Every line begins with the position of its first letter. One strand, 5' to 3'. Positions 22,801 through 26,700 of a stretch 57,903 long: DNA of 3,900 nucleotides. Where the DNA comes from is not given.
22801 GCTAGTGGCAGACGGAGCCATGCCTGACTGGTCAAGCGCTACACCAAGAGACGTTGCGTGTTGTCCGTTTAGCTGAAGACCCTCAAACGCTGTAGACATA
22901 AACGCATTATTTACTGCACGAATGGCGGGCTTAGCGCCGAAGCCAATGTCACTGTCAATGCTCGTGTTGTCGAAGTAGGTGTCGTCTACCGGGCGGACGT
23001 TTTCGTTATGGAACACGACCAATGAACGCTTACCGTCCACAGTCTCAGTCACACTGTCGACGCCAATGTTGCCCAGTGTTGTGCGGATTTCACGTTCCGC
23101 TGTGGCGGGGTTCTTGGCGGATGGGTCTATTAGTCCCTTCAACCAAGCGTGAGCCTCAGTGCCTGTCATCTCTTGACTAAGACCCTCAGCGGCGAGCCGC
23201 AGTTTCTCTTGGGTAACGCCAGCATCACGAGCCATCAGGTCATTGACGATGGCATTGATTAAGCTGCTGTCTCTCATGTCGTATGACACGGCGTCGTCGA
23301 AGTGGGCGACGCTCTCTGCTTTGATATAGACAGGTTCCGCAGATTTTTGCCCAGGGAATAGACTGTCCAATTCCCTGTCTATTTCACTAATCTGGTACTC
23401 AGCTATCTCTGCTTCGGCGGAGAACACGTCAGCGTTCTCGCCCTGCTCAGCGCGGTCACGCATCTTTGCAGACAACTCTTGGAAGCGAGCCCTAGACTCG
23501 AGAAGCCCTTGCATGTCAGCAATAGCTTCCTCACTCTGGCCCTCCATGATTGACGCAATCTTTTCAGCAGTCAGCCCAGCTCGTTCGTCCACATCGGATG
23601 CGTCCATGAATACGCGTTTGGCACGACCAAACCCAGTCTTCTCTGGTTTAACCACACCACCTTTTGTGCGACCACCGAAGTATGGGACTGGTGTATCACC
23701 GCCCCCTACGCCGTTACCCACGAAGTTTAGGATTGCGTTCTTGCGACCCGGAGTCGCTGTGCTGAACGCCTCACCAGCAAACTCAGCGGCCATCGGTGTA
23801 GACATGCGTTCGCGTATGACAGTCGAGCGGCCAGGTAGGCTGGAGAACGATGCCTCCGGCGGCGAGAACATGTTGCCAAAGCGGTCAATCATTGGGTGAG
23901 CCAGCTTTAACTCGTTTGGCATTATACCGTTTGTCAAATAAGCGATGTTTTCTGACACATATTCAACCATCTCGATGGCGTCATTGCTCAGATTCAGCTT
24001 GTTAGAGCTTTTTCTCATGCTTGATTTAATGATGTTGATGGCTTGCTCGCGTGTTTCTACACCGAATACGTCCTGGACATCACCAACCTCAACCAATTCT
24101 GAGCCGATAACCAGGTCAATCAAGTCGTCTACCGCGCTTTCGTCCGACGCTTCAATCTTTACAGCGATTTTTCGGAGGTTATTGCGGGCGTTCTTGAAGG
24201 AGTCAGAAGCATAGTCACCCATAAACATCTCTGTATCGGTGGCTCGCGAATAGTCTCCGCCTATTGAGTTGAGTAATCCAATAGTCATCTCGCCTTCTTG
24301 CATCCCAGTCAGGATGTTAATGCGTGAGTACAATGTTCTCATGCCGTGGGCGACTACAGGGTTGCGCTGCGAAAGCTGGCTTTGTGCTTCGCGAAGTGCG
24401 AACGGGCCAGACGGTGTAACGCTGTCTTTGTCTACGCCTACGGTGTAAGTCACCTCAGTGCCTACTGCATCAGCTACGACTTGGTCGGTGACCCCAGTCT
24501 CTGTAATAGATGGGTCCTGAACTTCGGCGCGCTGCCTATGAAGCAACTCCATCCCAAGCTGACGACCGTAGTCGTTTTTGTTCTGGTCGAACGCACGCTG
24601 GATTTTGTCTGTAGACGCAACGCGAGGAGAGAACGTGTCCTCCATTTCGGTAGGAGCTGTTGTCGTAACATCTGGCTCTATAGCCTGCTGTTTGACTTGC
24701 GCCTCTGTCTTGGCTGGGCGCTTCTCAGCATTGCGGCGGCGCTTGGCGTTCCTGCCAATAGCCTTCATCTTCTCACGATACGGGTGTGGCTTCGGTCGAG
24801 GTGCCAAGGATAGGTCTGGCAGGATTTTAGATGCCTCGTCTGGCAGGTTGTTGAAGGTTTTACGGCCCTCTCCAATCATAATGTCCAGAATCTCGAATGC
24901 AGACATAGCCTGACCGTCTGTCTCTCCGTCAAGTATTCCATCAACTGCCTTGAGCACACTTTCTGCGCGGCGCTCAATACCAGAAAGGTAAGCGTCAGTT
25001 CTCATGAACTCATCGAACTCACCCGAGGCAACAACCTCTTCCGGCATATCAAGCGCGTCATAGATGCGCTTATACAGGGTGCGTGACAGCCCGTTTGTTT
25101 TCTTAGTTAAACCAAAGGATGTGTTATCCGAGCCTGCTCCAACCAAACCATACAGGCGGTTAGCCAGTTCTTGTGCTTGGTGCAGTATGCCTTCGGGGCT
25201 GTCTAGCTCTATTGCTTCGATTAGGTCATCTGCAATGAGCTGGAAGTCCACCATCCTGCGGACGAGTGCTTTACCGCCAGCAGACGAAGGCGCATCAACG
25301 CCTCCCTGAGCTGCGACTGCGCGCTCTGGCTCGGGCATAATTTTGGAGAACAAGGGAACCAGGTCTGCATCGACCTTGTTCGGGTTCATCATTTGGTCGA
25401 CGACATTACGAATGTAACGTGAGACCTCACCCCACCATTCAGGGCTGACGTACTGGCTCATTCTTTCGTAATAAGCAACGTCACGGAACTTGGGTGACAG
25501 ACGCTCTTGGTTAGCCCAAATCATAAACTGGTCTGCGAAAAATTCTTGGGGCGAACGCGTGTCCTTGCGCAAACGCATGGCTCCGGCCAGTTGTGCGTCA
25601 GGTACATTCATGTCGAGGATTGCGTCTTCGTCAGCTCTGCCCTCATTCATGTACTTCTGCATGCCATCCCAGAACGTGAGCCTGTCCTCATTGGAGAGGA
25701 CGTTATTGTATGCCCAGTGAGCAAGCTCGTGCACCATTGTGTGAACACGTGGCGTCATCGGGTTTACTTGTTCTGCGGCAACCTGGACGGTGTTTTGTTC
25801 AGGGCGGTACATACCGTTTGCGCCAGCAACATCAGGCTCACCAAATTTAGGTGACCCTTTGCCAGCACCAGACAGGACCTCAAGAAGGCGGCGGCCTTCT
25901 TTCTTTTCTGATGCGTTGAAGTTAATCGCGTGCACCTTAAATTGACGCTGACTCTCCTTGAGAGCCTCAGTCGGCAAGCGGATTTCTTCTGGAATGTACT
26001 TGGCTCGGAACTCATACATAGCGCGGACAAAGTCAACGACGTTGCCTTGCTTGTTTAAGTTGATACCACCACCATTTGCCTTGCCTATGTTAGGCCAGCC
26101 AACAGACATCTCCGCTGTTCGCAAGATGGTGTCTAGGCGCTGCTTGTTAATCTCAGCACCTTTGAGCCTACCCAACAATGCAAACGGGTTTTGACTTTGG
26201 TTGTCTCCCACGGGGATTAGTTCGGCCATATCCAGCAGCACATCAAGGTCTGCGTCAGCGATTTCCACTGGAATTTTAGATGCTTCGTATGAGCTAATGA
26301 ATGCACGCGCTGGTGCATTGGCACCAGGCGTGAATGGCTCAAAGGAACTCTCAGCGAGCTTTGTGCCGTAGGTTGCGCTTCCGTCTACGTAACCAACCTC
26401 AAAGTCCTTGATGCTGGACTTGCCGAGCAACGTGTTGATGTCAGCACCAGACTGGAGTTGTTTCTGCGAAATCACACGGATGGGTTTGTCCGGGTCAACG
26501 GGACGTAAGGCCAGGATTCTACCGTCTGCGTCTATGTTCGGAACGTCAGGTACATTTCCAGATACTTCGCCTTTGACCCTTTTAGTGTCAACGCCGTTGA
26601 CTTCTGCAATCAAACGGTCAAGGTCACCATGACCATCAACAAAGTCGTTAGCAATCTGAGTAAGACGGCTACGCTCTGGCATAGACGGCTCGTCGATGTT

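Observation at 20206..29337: Giant 3043-aa ORF with an embedded HExxH motif at the distal end of the late operon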

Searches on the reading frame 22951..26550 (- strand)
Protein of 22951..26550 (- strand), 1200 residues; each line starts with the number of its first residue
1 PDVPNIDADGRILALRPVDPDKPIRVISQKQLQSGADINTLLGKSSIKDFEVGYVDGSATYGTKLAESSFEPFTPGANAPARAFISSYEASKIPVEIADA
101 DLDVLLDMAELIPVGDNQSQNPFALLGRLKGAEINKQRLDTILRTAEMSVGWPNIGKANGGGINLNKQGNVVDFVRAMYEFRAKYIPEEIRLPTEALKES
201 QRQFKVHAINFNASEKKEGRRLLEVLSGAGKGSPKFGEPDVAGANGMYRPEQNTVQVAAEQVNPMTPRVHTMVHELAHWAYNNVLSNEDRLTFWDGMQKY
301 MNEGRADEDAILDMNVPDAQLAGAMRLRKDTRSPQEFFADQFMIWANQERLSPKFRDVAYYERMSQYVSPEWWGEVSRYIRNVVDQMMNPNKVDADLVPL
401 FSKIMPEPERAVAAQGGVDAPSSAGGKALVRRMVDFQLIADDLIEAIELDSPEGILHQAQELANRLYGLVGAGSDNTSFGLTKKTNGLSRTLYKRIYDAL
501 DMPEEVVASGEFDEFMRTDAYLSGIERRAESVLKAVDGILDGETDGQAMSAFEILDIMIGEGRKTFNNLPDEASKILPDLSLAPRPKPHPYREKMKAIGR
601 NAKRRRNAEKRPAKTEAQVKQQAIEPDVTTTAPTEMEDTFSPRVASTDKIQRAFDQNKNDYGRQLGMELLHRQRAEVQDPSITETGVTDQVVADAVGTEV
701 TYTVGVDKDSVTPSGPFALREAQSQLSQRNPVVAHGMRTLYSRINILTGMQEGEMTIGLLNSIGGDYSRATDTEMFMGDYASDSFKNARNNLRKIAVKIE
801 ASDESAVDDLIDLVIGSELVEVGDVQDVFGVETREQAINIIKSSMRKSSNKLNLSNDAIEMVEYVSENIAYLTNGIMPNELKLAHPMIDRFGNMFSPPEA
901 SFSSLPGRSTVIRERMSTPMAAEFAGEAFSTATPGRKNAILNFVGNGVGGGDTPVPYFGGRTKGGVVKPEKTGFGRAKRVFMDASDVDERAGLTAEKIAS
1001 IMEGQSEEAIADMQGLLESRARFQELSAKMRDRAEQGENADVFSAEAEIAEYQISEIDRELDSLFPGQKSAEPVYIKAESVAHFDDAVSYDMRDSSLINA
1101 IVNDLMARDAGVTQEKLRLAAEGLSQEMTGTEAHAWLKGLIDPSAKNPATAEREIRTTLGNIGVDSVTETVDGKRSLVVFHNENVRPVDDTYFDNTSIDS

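Call 44: search_solved_structures(query=A2, max_evalue=10, show_alignments=3)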
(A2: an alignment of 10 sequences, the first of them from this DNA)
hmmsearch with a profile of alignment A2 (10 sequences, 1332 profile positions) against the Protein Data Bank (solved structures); distinct sequences matched with E-value up to 10: 2.
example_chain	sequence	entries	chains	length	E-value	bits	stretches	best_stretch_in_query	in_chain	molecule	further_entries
9k7u_A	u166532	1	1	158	0.013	16.6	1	435-518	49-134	Heter-Zn2-HEHE-22A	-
8q7z_BW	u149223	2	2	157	4.2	8.3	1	604-669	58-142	Ribosomal protein L24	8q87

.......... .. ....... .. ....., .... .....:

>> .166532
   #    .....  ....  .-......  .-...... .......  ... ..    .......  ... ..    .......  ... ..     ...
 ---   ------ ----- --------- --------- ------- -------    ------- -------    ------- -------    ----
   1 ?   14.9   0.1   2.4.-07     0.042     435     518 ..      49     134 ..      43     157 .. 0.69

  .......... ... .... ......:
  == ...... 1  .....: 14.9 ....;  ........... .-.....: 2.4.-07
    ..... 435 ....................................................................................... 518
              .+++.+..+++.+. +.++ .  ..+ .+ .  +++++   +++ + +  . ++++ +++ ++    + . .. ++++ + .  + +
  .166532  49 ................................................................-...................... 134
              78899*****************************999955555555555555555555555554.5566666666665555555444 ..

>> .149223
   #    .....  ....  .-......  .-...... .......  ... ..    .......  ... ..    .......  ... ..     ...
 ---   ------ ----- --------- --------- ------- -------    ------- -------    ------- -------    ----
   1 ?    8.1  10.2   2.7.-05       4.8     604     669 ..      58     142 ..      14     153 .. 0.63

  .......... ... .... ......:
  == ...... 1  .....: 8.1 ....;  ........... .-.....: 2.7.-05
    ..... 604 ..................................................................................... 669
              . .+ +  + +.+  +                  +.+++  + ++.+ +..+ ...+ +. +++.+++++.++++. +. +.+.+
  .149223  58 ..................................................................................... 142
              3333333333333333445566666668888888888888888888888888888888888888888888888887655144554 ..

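Call 49: predict_structure(alignment_id=A2)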
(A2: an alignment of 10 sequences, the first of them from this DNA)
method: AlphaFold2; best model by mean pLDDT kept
length: 1200 residues; sequences in the alignment: 10
mean_pLDDT: 66.4   pTM: 0.39
mean pLDDT of the five models: 66.4, 64.6, 62.8, 62.0, 60.3
residues with pLDDT >= 90: 58; 70-90: 564; 50-70: 270; < 50: 308
segments of 3 or more residues with pLDDT < 50: 33-35, 76-82, 157-164, 242-244, 303-331, 365-369, 409-418, 472-479, 542-546, 586-592, 617-638, 674-685, 897-928, 930-933, 942-981, 983-1017, 1060-1080, 1165-1200
pLDDT, mean of each block of 10 residues (from residue 1): 56 81 75 54 70 78 79 56 70 86 90 67 88 83 88 55 59 90 87 80 79 79 73 77 67 79 63 88 86 80 43 41 37 74 82 62 50 53 59 76 70 43 74 83 81 85 81 43 75 87 76 71 81 81 53 85 82 65 48 52 57 49 34 36 68 75 70 50 55 81 56 70 82 85 84 73 85 80 90 92 89 82 73 84 79 75 87 81 78 53 31 33 46 51 40 34 39 41 44 45 43 47 61 54 56 54 39 35 67 72 77 75 75 86 77 74 48 38 34 38
secondary structure, 60 per line:
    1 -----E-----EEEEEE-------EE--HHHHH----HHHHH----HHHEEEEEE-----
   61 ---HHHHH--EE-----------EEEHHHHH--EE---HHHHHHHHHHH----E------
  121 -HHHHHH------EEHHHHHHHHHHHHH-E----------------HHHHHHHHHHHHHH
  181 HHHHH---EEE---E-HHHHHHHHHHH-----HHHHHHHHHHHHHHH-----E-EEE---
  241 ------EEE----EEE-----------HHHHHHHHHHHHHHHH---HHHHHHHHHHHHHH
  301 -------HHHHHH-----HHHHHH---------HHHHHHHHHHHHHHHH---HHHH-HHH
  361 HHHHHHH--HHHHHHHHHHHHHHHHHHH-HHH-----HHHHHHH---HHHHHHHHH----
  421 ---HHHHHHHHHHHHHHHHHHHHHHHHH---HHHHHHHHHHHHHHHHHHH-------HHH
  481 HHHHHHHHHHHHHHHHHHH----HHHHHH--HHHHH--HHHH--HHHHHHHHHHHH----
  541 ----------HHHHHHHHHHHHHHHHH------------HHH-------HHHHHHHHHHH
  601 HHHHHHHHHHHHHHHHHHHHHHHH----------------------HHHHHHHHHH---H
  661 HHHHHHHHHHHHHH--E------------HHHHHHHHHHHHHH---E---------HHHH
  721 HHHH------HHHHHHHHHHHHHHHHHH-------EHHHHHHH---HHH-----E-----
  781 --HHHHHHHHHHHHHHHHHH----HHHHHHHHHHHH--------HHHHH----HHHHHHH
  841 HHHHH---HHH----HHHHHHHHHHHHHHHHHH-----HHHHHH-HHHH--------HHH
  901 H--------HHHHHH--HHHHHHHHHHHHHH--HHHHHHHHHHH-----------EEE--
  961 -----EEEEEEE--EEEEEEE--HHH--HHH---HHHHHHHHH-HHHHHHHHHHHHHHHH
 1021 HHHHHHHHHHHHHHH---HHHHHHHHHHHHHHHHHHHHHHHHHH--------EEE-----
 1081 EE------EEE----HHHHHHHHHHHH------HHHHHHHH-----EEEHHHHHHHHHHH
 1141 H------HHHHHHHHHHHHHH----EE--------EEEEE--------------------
elements in order (helices of 4 or more, strands of 3 or more residues): E12-17 H29-33 H38-42 E50-55 H64-68 E84-86 H87-91 H99-109 H122-127 H136-148 H167-185 E189-191 H197-207 H213-227 E235-237 E247-249 E254-256 H268-283 H287-300 H308-313 H319-324 H334-349 H353-356 H358-367 H370-388 H398-404 H408-416 H424-448 H452-470 H478-499 H504-509 H512-516 H519-522 H525-536 H551-567 H590-624 H647-656 H660-674 H690-703 H717-724 H731-748 H757-763 H783-800 H805-816 H825-829 H834-845 H856-873 H879-884 H886-889 H898-901 H910-915 H918-931 H934-944 E956-958 E966-972 E975-981 H995-1003 H1005-1035 H1039-1064 E1073-1075 E1089-1091 H1096-1107 H1114-1121 E1127-1129 H1130-1141 H1148-1161 E1176-1180

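Call 55: fold_search(model_id=the predicted structure, library=pdb)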
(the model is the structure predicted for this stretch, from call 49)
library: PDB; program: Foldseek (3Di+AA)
matches with E <= 10: 90; with E <= 0.001: 0
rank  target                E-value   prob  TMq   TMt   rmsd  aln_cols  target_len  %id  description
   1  9og9                  3.7e-01  0.06  0.08  0.09  26.5       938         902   10  Cryo-EM structure of human full-length XPO1 (unliganded) (released 2025-11-26)
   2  5ohu                  8.7e-01  0.07  0.09  0.13  30.4       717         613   11  The X-ray Structure of Lytic Transglycosylase Slt from Pseudomonas aeruginosa (released 2018-04-18)
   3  8vvy_C                8.7e-01  0.04  0.08  0.08  31.2      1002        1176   12  Human Cullin-1 in complex with CAND2 (released 2025-01-29)
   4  6u88_A                1.5e+00  0.03  0.06  0.08  28.4       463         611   14  CBD-bound full-length rat TRPV2 in nanodiscs, state 2 (released 2019-10-16)
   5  6wkh_A                1.8e+00  0.06  0.05  0.14  21.9       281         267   14  Crystal structure of pentalenene synthase mutant F76W complexed with 12,13-difluorofarnesyl diphosphate (released 2020-08-26)
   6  8fn4_4                1.8e+00  0.03  0.08  0.10  32.6       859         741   13  Cryo-EM structure of RNase-treated RESC-A in trypanosomal RNA editing (released 2023-07-19)
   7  3vvo                  2.2e+00  0.02  0.05  0.10  29.7       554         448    8  Crystal structure of MATE in the bent conformation (released 2013-04-03)
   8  4f91                  3.0e+00  0.04  0.07  0.06  18.2       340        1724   13  Brr2 Helicase Region (released 2012-10-17)
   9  21ii_A                3.1e+00  0.04  0.07  0.15  22.6       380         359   10  Crystal structure of terpeniod cyclase SpSODS in complex with GPP and Mg2+ (released 2026-03-18)
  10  8oje_A                3.1e+00  0.01  0.07  0.08  30.4       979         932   11  Arabidopsis thaliana Phosphoenolpyruvate carboxylase PPC1 in complex with L-malate (released 2023-05-31)
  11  9n78_NB               3.4e+00  0.06  0.04  0.15  56.5       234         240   13  SSU processome maturation and disassembly, State L (released 2025-11-05)
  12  1tr2_A                3.4e+00  0.01  0.07  0.08  35.4      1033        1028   11  Crystal structure of human full-length vinculin (residues 1-1066) (released 2005-11-15)
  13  8ghn_D                3.4e+00  0.01  0.06  0.05  30.7       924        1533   10  Composite model of the yeast Hir Complex with Asf1/H3/H4 (released 2024-07-17)
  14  6r53_A                3.6e+00  0.07  0.06  0.26  18.3       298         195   14  Crystal structure of PPEP-1(K101R) (released 2019-06-12)
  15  4o46_B                4.1e+00  0.05  0.07  0.21  17.8       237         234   13  14-3-3-gamma in complex with influenza NS1 C-terminal tail phosphorylated at S228 (released 2014-04-30)
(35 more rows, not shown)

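Call 89: search_protein_families(library=pfam, alignment_id=A2, max_evalue=0.01)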
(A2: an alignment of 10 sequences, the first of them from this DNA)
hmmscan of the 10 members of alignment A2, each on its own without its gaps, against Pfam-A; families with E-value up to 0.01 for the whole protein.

A. member 1, seq(1200 aa): 1 family
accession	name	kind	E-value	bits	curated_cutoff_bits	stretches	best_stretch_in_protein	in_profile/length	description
PF20573.4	DUF6782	-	9.9e-05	22.1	27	1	193-306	17-125/241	Putative metallopeptidase family (DUF6782)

B. families by the number of members that match (of 10 scanned): 3 families
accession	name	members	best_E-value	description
PF20573.4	DUF6782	1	9.9e-05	Putative metallopeptidase family (DUF6782)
PF18760.7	ART-PolyVal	1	0.00055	ADP-Ribosyltransferase in polyvalent proteins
PF10263.15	SprT-like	1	0.0037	SprT-like family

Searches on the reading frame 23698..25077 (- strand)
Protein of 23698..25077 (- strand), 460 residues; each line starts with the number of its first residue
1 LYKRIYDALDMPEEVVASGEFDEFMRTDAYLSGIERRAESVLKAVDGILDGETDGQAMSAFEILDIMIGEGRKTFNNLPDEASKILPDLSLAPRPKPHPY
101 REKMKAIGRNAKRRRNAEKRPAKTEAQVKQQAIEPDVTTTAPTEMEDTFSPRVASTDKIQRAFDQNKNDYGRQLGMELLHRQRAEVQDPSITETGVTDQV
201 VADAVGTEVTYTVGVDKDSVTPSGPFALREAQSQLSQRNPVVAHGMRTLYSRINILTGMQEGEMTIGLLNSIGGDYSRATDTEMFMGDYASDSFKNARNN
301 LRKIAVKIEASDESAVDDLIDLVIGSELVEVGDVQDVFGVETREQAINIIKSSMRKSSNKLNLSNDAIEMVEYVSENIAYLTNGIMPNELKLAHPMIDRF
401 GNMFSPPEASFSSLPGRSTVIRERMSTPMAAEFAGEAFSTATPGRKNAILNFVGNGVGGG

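Call 78: search_protein_families(library=pfam, proteins=[window:23698-25077:-], max_evalue=5)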
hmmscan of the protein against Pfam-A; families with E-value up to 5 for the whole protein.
window:23698-25077:- (460 aa): 2 families
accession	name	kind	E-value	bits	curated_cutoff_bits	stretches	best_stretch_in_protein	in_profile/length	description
PF20388.3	DUF6683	-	0.21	11.6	23.6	1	108-174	62-130/253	Family of unknown function (DUF6683)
PF23832.1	DUF7202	-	0.45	11.3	27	1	97-129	6-38/70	Domain of unknown function (DUF7202)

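Call 79: search_protein_families(library=phrogs, proteins=[window:23698-25077:-], max_evalue=5)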
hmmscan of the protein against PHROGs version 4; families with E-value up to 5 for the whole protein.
window:23698-25077:- (460 aa): 5 families
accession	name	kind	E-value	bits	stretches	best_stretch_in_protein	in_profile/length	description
phrog_9681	-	unknown function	0.074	14.3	1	112-209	15-113/148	-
phrog_7373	-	unknown function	0.2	12.1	1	100-184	157-244/262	-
phrog_20729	-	unknown function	0.25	12.9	0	168-184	11-27/61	-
phrog_27436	-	unknown function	0.43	11.5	1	316-377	7-68/70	-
phrog_2008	-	unknown function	0.52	11.7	1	97-130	6-39/70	-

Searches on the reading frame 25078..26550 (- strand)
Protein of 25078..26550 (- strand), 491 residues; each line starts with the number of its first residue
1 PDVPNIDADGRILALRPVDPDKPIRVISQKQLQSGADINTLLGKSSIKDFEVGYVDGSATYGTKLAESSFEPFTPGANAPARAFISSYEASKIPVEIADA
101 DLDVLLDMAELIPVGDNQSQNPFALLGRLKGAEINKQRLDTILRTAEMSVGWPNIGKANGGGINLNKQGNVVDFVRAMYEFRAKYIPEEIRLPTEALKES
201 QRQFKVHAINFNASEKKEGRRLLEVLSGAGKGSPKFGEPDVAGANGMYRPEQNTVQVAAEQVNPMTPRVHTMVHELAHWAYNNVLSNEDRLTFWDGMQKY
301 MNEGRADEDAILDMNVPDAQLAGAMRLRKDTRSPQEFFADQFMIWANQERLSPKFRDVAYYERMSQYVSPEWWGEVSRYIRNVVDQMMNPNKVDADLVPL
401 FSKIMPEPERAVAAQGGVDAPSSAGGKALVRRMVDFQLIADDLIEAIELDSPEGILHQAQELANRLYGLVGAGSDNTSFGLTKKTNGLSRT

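Call 78: search_protein_families(library=pfam, proteins=[window:25078-26550:-], max_evalue=5)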
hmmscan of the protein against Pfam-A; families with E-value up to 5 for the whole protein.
window:25078-26550:- (491 aa): 2 families
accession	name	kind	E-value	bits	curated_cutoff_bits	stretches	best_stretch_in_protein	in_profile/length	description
PF20573.4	DUF6782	-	3.2e-05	23.8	27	1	193-307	17-126/241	Putative metallopeptidase family (DUF6782)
PF18818.7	MPTase-PolyVal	-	0.2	12.2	27.5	1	243-289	18-65/126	Zincin-like metallopeptidase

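Call 79: search_protein_families(library=phrogs, proteins=[window:25078-26550:-], max_evalue=5)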
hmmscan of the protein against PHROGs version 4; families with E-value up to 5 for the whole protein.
window:25078-26550:- (491 aa): 0 families
